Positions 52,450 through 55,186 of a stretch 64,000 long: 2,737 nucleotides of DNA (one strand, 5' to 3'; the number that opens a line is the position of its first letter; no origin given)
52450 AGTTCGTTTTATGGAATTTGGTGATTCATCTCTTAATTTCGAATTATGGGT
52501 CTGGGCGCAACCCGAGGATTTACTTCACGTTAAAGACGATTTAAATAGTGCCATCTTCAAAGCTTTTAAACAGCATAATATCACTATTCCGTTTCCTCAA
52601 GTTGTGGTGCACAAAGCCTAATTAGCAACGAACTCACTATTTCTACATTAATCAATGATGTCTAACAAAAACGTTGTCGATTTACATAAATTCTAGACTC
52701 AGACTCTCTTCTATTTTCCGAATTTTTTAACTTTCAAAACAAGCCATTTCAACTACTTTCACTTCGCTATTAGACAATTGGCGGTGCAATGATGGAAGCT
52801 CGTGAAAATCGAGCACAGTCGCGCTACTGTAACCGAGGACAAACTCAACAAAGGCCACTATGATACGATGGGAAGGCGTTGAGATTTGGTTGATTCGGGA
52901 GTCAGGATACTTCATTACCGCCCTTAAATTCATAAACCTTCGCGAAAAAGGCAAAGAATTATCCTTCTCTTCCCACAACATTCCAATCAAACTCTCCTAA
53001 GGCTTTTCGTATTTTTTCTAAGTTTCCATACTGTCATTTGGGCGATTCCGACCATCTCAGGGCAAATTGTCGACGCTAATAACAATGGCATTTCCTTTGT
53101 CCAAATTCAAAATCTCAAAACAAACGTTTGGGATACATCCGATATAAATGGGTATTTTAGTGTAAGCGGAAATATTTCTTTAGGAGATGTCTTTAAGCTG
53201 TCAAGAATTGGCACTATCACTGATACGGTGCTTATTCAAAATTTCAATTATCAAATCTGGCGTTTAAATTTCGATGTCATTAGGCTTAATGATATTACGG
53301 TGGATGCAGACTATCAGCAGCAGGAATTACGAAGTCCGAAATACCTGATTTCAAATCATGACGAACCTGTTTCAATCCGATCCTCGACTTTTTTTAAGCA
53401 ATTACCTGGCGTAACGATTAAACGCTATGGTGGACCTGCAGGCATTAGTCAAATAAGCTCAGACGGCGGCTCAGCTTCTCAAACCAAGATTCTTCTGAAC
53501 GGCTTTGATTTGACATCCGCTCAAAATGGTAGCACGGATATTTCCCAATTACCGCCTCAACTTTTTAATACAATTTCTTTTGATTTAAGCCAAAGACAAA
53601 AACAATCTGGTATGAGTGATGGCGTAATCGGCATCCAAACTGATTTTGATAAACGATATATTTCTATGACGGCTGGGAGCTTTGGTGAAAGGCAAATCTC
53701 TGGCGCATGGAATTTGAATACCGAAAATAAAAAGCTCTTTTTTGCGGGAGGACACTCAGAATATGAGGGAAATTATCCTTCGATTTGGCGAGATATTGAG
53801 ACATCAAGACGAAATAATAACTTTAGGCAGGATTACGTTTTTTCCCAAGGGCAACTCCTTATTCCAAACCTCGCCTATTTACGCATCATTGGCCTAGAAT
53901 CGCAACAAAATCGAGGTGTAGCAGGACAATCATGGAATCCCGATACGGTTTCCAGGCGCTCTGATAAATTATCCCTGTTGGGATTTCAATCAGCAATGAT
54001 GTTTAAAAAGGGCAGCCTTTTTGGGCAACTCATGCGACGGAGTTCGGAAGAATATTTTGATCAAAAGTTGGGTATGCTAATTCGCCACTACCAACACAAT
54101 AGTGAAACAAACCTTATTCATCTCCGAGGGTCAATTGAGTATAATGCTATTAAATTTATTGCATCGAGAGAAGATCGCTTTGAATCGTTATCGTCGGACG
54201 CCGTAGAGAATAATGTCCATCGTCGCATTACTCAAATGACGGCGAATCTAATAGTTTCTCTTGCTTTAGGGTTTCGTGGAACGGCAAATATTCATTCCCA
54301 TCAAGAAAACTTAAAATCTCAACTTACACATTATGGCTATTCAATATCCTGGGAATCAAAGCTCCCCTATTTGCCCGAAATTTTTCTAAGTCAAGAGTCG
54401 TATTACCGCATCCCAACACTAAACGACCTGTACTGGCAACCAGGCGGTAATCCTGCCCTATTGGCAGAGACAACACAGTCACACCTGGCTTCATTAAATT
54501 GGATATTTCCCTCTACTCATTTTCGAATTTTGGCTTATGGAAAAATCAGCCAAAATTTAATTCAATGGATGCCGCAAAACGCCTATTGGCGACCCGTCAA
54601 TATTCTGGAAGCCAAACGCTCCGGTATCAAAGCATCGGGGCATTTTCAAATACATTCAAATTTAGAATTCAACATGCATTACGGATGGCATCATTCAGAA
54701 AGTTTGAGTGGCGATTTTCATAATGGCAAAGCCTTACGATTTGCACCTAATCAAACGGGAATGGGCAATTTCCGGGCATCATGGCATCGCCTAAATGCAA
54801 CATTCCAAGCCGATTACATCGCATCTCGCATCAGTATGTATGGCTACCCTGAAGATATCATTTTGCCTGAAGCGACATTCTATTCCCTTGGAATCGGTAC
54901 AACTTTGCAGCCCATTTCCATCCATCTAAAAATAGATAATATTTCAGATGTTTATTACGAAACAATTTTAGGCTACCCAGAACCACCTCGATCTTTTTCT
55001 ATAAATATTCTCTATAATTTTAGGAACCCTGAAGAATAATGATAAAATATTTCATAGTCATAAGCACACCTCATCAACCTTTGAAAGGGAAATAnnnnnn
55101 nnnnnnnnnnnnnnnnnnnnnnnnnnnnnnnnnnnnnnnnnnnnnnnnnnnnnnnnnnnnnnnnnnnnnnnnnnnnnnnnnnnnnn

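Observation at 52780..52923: Cobalamin riboswitch-like element upstream of a TonB-dependent receptor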

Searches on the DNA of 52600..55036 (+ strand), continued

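Call 42: search_rna_families(sources=[L085, L094, L091], threshold=gathering, show_alignments=3)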
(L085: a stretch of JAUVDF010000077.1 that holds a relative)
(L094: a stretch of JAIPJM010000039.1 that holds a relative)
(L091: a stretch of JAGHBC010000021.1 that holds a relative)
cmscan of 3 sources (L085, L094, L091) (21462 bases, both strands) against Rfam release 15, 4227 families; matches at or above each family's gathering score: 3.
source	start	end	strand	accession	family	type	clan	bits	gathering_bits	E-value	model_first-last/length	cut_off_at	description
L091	2674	2866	+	RF00174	Cobalamin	Cis-reg; riboswitch;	CL00101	100.9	31.5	1.6e-24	1-189/189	no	Cobalamin riboswitch aptamer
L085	2663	2836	+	RF00174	Cobalamin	Cis-reg; riboswitch;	CL00101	76.9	31.5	1.1e-17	1-189/189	no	Cobalamin riboswitch aptamer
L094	2779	2941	+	RF00174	Cobalamin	Cis-reg; riboswitch;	CL00101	75.5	31.5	2.8e-17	1-189/189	no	Cobalamin riboswitch aptamer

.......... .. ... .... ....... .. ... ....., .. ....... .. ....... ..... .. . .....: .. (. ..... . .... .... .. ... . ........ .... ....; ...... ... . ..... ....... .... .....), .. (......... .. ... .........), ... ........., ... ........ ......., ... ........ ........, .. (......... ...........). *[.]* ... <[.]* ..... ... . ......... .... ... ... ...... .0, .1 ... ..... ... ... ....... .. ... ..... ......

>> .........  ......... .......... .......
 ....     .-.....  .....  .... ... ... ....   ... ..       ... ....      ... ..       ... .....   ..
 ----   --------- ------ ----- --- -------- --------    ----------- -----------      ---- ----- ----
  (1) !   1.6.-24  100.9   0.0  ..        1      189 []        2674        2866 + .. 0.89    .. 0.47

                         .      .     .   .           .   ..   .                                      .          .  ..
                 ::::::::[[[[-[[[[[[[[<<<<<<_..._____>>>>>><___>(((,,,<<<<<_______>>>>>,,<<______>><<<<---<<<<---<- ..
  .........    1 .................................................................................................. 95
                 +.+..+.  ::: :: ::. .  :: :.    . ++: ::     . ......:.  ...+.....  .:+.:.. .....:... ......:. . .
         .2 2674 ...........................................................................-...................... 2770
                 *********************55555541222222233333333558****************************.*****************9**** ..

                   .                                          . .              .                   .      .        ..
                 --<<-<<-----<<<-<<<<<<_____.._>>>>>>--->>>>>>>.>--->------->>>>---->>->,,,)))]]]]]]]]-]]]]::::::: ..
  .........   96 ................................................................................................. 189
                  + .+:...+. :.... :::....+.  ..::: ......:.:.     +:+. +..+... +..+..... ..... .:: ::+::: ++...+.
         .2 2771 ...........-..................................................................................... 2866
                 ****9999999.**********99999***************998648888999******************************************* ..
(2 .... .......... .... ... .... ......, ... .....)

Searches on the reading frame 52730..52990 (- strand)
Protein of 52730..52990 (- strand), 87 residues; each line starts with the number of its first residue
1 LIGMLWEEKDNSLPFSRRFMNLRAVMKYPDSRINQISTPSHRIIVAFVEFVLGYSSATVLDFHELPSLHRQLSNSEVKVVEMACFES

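Call 10: search_protein_families(library=pfam, proteins=[window:52730-52990:-], max_evalue=0.01)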
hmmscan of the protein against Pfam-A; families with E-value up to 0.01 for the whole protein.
window:52730-52990:- (87 aa): 0 families
